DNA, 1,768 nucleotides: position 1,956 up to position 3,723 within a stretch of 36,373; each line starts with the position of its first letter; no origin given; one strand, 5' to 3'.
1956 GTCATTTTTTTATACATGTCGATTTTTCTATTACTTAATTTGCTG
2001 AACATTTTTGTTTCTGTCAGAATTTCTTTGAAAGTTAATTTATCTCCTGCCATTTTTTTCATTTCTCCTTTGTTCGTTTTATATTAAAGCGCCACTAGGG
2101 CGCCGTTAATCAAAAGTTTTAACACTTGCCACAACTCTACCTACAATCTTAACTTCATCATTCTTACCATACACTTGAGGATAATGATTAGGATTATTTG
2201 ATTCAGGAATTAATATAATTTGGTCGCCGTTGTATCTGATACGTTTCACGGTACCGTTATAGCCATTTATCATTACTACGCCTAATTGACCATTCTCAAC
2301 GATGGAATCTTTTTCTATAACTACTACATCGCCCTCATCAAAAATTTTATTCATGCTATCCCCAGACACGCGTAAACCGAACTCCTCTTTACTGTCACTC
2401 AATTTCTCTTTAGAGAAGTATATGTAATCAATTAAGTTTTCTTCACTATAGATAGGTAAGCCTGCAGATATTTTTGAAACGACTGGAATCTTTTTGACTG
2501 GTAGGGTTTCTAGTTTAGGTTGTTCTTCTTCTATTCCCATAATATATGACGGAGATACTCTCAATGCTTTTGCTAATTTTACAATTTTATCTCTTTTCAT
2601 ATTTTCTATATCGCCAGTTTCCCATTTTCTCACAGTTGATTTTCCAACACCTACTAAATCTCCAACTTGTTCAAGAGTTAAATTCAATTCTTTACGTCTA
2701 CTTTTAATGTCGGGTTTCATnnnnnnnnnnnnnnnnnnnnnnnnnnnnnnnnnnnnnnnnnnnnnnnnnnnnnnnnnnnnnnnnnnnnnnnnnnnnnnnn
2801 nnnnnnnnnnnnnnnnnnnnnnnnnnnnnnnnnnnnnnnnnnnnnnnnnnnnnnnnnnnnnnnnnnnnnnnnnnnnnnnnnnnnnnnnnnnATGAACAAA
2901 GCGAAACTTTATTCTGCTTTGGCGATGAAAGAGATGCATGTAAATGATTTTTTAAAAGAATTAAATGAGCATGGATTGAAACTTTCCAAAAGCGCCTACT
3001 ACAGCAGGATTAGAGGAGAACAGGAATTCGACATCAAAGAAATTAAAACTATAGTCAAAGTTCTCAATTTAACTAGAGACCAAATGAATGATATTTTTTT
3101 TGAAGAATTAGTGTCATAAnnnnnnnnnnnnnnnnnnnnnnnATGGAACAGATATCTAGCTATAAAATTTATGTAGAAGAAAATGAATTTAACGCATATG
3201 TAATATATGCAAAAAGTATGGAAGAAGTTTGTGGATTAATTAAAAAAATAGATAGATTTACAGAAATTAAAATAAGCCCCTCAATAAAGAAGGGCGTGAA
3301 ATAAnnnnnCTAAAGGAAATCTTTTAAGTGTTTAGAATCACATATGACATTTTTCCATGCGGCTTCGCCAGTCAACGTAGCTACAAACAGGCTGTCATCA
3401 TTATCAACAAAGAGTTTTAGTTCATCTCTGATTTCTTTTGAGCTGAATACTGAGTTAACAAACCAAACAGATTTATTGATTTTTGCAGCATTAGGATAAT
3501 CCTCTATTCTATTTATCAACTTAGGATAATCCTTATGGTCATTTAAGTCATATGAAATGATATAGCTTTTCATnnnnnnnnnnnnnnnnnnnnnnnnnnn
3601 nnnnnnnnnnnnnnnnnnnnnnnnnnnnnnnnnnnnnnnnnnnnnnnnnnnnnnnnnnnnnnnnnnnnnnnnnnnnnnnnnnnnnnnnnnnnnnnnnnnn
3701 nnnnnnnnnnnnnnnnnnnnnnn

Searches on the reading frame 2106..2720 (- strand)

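Call 7: search_protein_families(library=pfam, proteins=[window:2106-2720:-], max_evalue=0.01)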
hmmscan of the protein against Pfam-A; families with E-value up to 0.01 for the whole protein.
window:2106-2720:- (204 aa): 8 families
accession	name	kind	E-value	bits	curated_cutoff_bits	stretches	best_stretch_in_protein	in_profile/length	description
PF00717.28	Peptidase_S24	-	6.5e-27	94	23.3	1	79-197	1-116/116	Peptidase S24-like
PF01381.28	HTH_3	-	8.6e-13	48.5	23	1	5-60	1-55/55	Helix-turn-helix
PF13560.12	HTH_31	-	2.1e-08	34.8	27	1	6-57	7-58/64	Helix-turn-helix domain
PF12844.13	HTH_19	-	2.3e-05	24.6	30.2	1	5-61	4-59/64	Helix-turn-helix domain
PF13443.12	HTH_26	-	3.7e-05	24.3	22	1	6-64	3-61/63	Cro/C1-type HTH DNA-binding domain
PF13413.12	HTH_25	-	7.8e-05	22.9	24.6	0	6-43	3-40/62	Helix-turn-helix domain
PF13384.12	HTH_23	-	0.0032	17.7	24.6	0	13-33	17-37/50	Homeodomain-like domain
PF11798.14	IMS_HHH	-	0.0058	17.2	24.4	0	65-84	3-22/32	IMS family HHH motif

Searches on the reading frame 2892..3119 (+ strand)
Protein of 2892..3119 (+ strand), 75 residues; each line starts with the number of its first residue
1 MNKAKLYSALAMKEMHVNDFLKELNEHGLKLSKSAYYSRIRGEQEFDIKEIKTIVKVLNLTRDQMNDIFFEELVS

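Call 7: search_protein_families(library=pfam, proteins=[window:2892-3119:+], max_evalue=0.01)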
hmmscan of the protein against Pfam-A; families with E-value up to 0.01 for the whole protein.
window:2892-3119:+ (75 aa): 2 families
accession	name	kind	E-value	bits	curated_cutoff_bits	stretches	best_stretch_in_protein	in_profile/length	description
PF25051.1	WHD_MCM8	-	0.0051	17.3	26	0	9-34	47-72/80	MCM8 winged helix domain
PF02471.22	OspE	-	0.0085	16.7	25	1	10-60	46-98/107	Borrelia outer surface protein E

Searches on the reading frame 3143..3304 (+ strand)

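Call 7: search_protein_families(library=pfam, proteins=[window:3143-3304:+], max_evalue=0.01)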
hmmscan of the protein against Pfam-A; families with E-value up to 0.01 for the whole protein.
window:3143-3304:+ (53 aa): 0 families

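Call 47: search_protein_families(library=ncbifam, proteins=[window:3143-3304:+], max_evalue=0.01)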
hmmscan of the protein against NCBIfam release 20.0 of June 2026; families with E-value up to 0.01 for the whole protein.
window:3143-3304:+ (53 aa): 0 families

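Call 82: search_protein_families(library=phrogs, proteins=[window:3143-3304:+], max_evalue=0.01)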
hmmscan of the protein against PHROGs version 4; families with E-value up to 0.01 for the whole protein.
window:3143-3304:+ (53 aa): 2 families
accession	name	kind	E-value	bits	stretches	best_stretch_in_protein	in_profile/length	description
phrog_12362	-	unknown function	2.6e-31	108.2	1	1-53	1-53/53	-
phrog_1662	-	unknown function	0.0044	17.9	1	4-42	26-60/72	-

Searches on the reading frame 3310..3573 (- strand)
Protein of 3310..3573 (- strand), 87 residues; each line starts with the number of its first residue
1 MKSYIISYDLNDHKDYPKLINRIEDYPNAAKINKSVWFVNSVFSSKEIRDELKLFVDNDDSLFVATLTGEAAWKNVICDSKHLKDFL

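Call 7: search_protein_families(library=pfam, proteins=[window:3310-3573:-], max_evalue=0.01)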
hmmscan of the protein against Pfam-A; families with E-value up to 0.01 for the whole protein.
window:3310-3573:- (87 aa): 1 family
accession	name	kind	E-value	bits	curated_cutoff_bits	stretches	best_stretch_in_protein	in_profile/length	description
PF09827.14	CRISPR_Cas2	-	6.4e-05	23.5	23.8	1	4-70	3-69/74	CRISPR associated protein Cas2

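Call 20: search_protein_families(library=pfam, alignment_id=A1, max_evalue=0.001)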
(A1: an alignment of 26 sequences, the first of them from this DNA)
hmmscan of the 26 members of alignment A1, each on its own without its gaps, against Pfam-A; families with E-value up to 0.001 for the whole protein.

A. member 1, seq(87 aa): 1 family
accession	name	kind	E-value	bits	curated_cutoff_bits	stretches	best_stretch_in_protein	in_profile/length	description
PF09827.14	CRISPR_Cas2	-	6.4e-05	23.5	23.8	1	4-70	3-69/74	CRISPR associated protein Cas2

B. families by the number of members that match (of 26 scanned): 12 families
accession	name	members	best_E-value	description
PF14337.13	Abi_alpha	1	8.8e-45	Abortive infection alpha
PF25605.1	Phage_80a_gp11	1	2.9e-40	Phage 80a gp11 protein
PF10711.15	DUF2513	1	3.1e-25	Hypothetical protein (DUF2513)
PF07411.17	DUF1508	1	4.5e-13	Domain of unknown function (DUF1508)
PF23783.1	Zn_ribbon_TiaS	1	5.7e-05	TiaS C-terminal zinc ribbon domain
PF09827.14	CRISPR_Cas2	1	6.4e-05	CRISPR associated protein Cas2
PF13248.11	Zn_ribbon_3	1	7.9e-05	zinc-ribbon domain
PF08271.17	Zn_Ribbon_TF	1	0.00014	TFIIB zinc-binding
PF14369.11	Zn_ribbon_19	1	0.00022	zinc-ribbon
PF24068.1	TPD1_C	1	0.00026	Tapetum determinant 1, C-terminal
PF22191.2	IBR_1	1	0.00031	IBR domain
PF24460.1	DUF7575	1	0.00066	Domain of unknown function (DUF7575)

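Call 21: search_protein_families(library=padloc, alignment_id=A1, max_evalue=0.001)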
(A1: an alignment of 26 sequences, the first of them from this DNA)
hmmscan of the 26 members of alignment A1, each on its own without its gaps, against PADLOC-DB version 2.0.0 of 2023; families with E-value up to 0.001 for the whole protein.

A. member 1, seq(87 aa): 4 families
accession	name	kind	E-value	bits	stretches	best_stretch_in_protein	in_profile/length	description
PDLC02078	Cas2b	-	3.5e-06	24.8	1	2-78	3-78/94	-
PDLC02070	Cas2_II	-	0.00018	19.9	1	3-66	2-65/89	-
PDLC02074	Cas2_IIIb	-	0.00033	18.7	1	2-73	2-71/86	-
PDLC01525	Cas2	-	0.00067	18.4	1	5-72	4-71/90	"CAS-I,CAS-II,CAS-III,CAS-IV,CAS-V,CAS-VI; acquisition_2"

B. families by the number of members that match (of 26 scanned): 10 families
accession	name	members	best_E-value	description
PDLC05025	PDC-S47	1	3.8e-43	-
PDLC05010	PDC-S38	1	1.7e-31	-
PDLC05026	PDC-S47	1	6.3e-22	-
PDLC05024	PDC-S47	1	2.2e-21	-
PDLC02078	Cas2b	1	3.5e-06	-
PDLC02070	Cas2_II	1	0.00018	-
PDLC04162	HEC-08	1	0.00021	-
PDLC02074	Cas2_IIIb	1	0.00033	-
PDLC01735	TniQ_V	1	0.00049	TniQ_0_V-K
PDLC01525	Cas2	1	0.00067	"CAS-I,CAS-II,CAS-III,CAS-IV,CAS-V,CAS-VI; acquisition_2"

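Call 22: search_protein_families(library=phrogs, alignment_id=A1, max_evalue=0.001)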
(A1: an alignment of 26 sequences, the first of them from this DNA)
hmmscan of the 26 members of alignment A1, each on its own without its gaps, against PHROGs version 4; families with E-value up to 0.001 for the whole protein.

A. member 1, seq(87 aa): 1 family
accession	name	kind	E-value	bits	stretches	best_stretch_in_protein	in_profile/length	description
phrog_1090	-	unknown function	1.1e-29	103.5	1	1-85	1-86/90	-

B. families by the number of members that match (of 26 scanned): 28 families (the first 25 are shown)
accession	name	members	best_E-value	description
phrog_35257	-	2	1e-42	-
phrog_1090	-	2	2.3e-39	-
phrog_17486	-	2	3.2e-11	-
phrog_4768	-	1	1.8e-145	-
phrog_10240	-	1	6.4e-125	-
phrog_2232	-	1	6.2e-110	-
phrog_4989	-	1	3.5e-68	-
phrog_9877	-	1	6.1e-63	-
phrog_750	-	1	7e-58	-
phrog_2641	-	1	7.3e-53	-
phrog_1505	-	1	1.2e-51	-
phrog_2366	-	1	3.7e-50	-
phrog_6634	-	1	3.2e-48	-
phrog_585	-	1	6.8e-46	-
phrog_2222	-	1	5.5e-45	-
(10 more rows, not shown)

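Call 42: find_related_loci(query=window:3310-3573:-, collection=viral_contigs, flank=1500)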
Query window:3310-3573:- (87 aa) in viral_contigs; peptide patterns used: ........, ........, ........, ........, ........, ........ (x = any residue, [..] = any of these).
98 stretches matched a pattern; 14 encode a relative of the query (tblastn E <= 1e-3); 14 distinct loci.
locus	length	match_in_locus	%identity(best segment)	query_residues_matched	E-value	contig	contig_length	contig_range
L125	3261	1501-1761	93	1-87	1e-52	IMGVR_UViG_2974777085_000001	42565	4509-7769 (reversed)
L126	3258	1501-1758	90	1-86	5e-50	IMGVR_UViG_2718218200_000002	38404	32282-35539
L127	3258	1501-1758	90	1-86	5e-50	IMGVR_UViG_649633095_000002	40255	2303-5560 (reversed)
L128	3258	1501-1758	90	1-86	5e-50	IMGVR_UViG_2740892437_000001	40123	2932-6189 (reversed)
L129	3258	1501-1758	90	1-86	1e-49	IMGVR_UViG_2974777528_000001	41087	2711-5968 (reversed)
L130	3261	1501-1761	100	1-87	9e-56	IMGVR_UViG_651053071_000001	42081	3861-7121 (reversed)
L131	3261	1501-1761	76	1-87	4e-44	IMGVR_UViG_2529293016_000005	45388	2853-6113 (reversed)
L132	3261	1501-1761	75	1-87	8e-44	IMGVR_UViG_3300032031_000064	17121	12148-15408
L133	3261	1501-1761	75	1-87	6e-44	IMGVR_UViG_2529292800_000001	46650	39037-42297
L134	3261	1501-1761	75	1-87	6e-42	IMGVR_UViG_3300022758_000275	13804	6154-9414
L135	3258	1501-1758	90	1-86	5e-50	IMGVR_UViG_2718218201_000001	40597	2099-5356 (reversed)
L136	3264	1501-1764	59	1-87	1e-28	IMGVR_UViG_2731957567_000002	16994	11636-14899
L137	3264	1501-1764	57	1-87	3e-27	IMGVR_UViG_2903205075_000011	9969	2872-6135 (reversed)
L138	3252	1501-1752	52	5-87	1e-24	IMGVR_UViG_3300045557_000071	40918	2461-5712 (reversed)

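Call 46: search_solved_structures(query=window:3310-3573:-, max_evalue=1, show_alignments=1)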
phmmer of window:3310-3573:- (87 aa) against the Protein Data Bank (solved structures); distinct sequences matched with E-value up to 1: 1.
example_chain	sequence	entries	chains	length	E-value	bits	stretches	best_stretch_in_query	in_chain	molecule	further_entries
2n3f_A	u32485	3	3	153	0.45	14.3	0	4-71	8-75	Double-stranded RNA-binding protein 4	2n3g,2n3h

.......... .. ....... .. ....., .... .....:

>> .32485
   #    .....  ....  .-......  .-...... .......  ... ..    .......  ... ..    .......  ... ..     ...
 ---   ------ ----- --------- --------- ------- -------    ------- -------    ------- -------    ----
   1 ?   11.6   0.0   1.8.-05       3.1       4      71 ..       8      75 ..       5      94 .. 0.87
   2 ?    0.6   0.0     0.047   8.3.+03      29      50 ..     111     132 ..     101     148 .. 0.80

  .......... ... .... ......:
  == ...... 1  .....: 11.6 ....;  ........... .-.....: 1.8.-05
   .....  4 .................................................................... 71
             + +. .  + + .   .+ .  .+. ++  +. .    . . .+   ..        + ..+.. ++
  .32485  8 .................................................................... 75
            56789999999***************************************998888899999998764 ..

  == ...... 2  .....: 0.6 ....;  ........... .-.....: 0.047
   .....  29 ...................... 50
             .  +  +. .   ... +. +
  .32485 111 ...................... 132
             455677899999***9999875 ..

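Call 47: search_protein_families(library=ncbifam, proteins=[window:3310-3573:-], max_evalue=0.01)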
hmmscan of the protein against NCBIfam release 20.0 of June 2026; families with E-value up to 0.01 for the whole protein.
window:3310-3573:- (87 aa): 0 families

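Call 53: predict_structure(protein=window:3310-3573:-)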
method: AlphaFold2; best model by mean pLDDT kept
length: 87 residues; sequences in the alignment: 1
mean_pLDDT: 45.1   pTM: 0.34
mean pLDDT of the five models: 45.1, 42.6, 41.9, 36.3, 36.3
residues with pLDDT >= 90: 0; 70-90: 0; 50-70: 22; < 50: 65
segments of 3 or more residues with pLDDT < 50: 6-12, 14-19, 33-36, 40-52, 56-87
pLDDT, mean of each block of 10 residues (from residue 1): 48 46 57 50 41 45 43 37 37
secondary structure, 60 per line:
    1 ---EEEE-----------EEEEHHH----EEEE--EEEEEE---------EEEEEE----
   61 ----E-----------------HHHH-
elements in order: E4-7 E19-22 E30-33 E36-41 E51-56 H83-86

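Call 55: search_solved_structures(query=A3, max_evalue=1, show_alignments=2)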
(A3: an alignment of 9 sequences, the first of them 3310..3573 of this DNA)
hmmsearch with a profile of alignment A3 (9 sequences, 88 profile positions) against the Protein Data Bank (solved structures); distinct sequences matched with E-value up to 1: 6.
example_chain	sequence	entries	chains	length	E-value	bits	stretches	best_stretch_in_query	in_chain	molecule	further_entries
2lnd_A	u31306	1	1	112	0.48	14.1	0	23-65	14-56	DE NOVO DESIGNED PROTEIN, PFK fold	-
7tbo_A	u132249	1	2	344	0.61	13.8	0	21-70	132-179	D12 LOV2-DARPin fusion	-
7dp4_A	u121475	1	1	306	0.73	13.5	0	15-41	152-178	Thymidylate synthase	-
7dp5_A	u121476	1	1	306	0.74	13.5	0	15-41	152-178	Thymidylate synthase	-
7dp6_A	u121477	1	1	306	0.74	13.5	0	15-41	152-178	Thymidylate synthase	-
7q4i_A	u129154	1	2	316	0.93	13.2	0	26-57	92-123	Glycoprotein-N-acetylgalactosamine 3-beta-galactosyltransferase 1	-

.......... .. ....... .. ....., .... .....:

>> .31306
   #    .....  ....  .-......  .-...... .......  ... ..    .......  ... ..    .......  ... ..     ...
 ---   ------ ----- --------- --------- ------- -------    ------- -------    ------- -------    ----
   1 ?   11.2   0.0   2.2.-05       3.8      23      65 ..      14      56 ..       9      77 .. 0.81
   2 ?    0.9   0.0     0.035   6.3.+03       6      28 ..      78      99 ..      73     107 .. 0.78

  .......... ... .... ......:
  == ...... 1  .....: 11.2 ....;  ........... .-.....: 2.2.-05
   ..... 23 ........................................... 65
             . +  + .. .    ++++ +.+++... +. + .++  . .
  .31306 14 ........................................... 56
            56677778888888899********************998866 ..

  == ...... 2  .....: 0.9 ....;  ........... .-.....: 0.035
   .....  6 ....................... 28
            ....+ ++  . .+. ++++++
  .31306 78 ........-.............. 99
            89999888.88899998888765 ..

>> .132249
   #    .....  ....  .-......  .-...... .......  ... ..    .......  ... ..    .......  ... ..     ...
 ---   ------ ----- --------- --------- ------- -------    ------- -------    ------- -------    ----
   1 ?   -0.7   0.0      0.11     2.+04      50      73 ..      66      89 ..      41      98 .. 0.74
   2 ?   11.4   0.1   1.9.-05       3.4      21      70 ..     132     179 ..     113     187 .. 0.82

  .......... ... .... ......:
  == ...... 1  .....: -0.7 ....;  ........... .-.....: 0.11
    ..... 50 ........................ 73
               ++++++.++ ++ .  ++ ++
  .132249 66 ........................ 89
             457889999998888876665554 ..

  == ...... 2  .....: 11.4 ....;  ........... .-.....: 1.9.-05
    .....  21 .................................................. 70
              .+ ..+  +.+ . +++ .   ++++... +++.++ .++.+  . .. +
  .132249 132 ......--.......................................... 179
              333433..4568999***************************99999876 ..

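Call 59: find_homologous_proteins(query=window:3310-3573:-, max_evalue=0.001)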
Query window:3310-3573:- (87 aa): 18 proteins with E <= 0.001 among 19 candidates.
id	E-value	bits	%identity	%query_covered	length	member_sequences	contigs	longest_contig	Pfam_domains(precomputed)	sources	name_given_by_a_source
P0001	3.9e-47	176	92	100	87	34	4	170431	PF09827.15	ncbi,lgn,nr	ncbi:TPA: CRISPR-associated protein Cas2 [Staphylococcus pseudintermedius]|nr:CRISPR-associated prot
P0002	8.7e-47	175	91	100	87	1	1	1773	PF09827.15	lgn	-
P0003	8.1e-46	171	91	100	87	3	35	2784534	PF09827.15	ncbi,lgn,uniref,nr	ncbi:CRISPR-associated protein Cas2 [Staphylococcus pseudintermedius]|uniref:CRISPR-associated endon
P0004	2.3e-37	144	75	100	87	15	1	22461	PF09827.15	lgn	-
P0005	9.3e-37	143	75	100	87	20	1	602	PF09827.15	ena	-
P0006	7.5e-34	133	75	100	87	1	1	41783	PF09827.15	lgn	-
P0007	1.2e-33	133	70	100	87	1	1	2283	PF09827.15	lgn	-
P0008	1.7e-33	132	70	100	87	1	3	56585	PF09827.15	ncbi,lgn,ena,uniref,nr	ncbi:CRISPR-associated protein Cas2 [Mammaliicoccus lentus]|uniref:CRISPR-associated protein Cas2 n=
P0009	2.1e-33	132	70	100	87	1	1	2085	PF09827.15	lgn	-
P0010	2.6e-28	116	64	100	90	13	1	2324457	PF09827.15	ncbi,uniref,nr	ncbi:CRISPR-associated endonuclease Cas2 [Macrococcoides canis]|uniref:CRISPR-associated endonucleas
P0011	1.3e-25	107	60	100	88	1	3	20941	-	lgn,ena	-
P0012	2.1e-23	100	63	100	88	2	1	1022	-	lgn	-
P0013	2.4e-22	97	61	95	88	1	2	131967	-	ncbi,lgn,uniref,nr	ncbi:CRISPR-associated protein Cas2 [Enterococcus mundtii]|uniref:CRISPR-associated protein Cas2 n=1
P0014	2.0e-21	94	92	57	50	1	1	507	-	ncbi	ncbi:CRISPR-associated protein Cas2, partial [Staphylococcus pseudintermedius]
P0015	5.7e-17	79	50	100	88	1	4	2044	-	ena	-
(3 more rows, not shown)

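Call 68: find_encoding_contigs(protein=P0010, flank=3000, max_places=2)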
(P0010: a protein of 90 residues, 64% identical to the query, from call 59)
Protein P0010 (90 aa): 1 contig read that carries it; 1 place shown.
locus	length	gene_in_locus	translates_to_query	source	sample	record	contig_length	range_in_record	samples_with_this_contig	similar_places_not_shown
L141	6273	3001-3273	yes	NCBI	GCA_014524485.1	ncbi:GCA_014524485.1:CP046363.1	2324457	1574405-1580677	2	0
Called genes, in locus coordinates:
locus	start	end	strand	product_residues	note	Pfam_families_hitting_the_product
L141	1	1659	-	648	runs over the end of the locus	PF02463:SMC_N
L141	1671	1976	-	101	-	-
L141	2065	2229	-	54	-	-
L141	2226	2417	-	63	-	-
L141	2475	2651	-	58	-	-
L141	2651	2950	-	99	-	PF05595:DUF771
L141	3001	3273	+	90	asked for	PF09827:CRISPR_Cas2 (weak)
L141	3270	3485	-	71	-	-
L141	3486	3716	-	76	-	-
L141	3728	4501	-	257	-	PF09669:Phage_pRha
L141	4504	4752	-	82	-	PF13443:HTH_26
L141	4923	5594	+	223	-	PF13560:HTH_31 (weak), PF01381:HTH_3, PF12844:HTH_19 (weak), PF00717:Peptidase_S24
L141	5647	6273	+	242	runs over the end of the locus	-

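Call 69: find_encoding_contigs(protein=P0013, flank=3000, max_places=2)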
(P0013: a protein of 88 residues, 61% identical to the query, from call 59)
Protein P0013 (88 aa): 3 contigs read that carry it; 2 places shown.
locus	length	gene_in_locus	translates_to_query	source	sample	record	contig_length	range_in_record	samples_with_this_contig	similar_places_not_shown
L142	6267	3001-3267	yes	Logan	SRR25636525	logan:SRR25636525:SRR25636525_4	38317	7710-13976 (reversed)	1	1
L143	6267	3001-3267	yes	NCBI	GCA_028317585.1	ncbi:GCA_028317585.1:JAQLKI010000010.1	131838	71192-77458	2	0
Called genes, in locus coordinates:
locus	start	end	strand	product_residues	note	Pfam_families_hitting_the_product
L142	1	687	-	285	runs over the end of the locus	PF10668:Phage_terminase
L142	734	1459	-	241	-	PF18928:DUF5677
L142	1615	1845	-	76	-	-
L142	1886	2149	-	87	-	PF19791:DUF6275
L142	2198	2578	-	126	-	-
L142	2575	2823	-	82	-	-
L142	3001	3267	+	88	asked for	-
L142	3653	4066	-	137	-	-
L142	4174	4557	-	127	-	-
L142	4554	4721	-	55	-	-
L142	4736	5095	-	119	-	PF06356:DUF1064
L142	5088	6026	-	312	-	PF14297:Lin1244_N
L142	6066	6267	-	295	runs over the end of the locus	PF03837:RecT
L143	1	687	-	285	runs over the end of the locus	PF10668:Phage_terminase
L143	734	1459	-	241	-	PF18928:DUF5677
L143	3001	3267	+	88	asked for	-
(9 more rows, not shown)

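Call 72: predict_structure(alignment_id=A4)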
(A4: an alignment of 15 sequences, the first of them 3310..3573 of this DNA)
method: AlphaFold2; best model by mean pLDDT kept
length: 87 residues; sequences in the alignment: 15
mean_pLDDT: 82.1   pTM: 0.73
mean pLDDT of the five models: 82.1, 80.9, 80.7, 78.7, 78.0
residues with pLDDT >= 90: 42; 70-90: 25; 50-70: 13; < 50: 7
segments of 3 or more residues with pLDDT < 50: 80-83
pLDDT, mean of each block of 10 residues (from residue 1): 90 75 92 89 97 89 90 58 50
secondary structure, 60 per line:
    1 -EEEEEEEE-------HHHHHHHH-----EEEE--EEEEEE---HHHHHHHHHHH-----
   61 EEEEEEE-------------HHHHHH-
elements in order: E2-9 H17-24 E30-33 E36-41 H45-55 E61-67 H81-86

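Call 74: fold_search(model_id=the predicted structure, library=pdb)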
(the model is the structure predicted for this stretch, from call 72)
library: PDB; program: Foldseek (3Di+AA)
matches with E <= 10: 1045; with E <= 0.001: 1
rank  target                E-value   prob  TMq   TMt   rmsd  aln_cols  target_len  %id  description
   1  1zpw                  5.6e-04  1.00  0.68  0.72   2.4        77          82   21  Crystal structure of a hypothetical protein TT1823 from Thermus thermophilus (released 2005-11-18)
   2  3exc                  1.4e-03  1.00  0.59  0.65   2.4        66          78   23  Structure of the RNA'se SSO8090 from Sulfolobus solfataricus (released 2008-11-11)
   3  8d3l_E                2.2e-03  1.00  0.55  0.49   6.4        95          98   15  Type I-C Cas4-Cas1-Cas2 complex bound to a PAM/PAM prespacer (released 2022-11-02)
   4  5g4d                  2.5e-03  1.00  0.65  0.70   2.6        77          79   16  Crystal structure of the Cas2 in T.onnurineus (released 2016-07-27)
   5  2ivy                  2.7e-03  1.00  0.57  0.56   3.8        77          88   19  Crystal structure of hypothetical protein sso1404 from Sulfolobus solfataricus P2 (released 2006-06-28)
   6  2llz_MODEL_1_A        2.8e-03  1.00  0.59  0.52   2.8        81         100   17  GhoS (YjdK) monomer (released 2012-09-05)
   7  4es3                  3.3e-03  1.00  0.66  0.68   2.8        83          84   18  Double-stranded Endonuclease Activity in B. halodurans Clustered Regularly Interspaced Short Palindromic Repeats (CRISPR (released 2012-08-22)
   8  4qr0_A                3.3e-03  1.00  0.58  0.60   2.6        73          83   20  Crystal structure of Streptococcus pyogenes Cas2 at pH 5.6 (released 2014-11-26)
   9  2i0x                  3.7e-03  1.00  0.64  0.66   2.6        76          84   16  Hypothetical protein PF1117 from Pyrococcus furiosus (released 2006-10-10)
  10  5h1o_A                4.0e-03  1.00  0.62  0.62   2.5        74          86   20  CRISPR-associated protein (released 2017-10-18)
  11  7mid_D                4.0e-03  1.00  0.61  0.59   3.6        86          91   16  Sub-complex of Cas4-Cas1-Cas2 bound PAM containing DNA (released 2021-11-17)
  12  7mi4_E                4.0e-03  1.00  0.61  0.57   3.6        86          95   16  Symmetrical PAM-PAM prespacer bound Cas4/Cas1/Cas2 complex (released 2021-11-17)
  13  4es2                  4.3e-03  1.00  0.62  0.64   4.3        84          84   19  Double-stranded Endonuclease Activity in B. halodurans Clustered Regularly Interspaced Short Palindromic Repeats (CRISPR (released 2012-08-22)
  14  7vxr_B                4.6e-03  1.00  0.70  0.71   2.6        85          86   12  Crystal structure of BPSL1038 from Burkholderia pseudomallei (released 2023-08-16)
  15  4qr0_B                5.2e-03  1.00  0.59  0.62   2.6        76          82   21  Crystal structure of Streptococcus pyogenes Cas2 at pH 5.6 (released 2014-11-26)
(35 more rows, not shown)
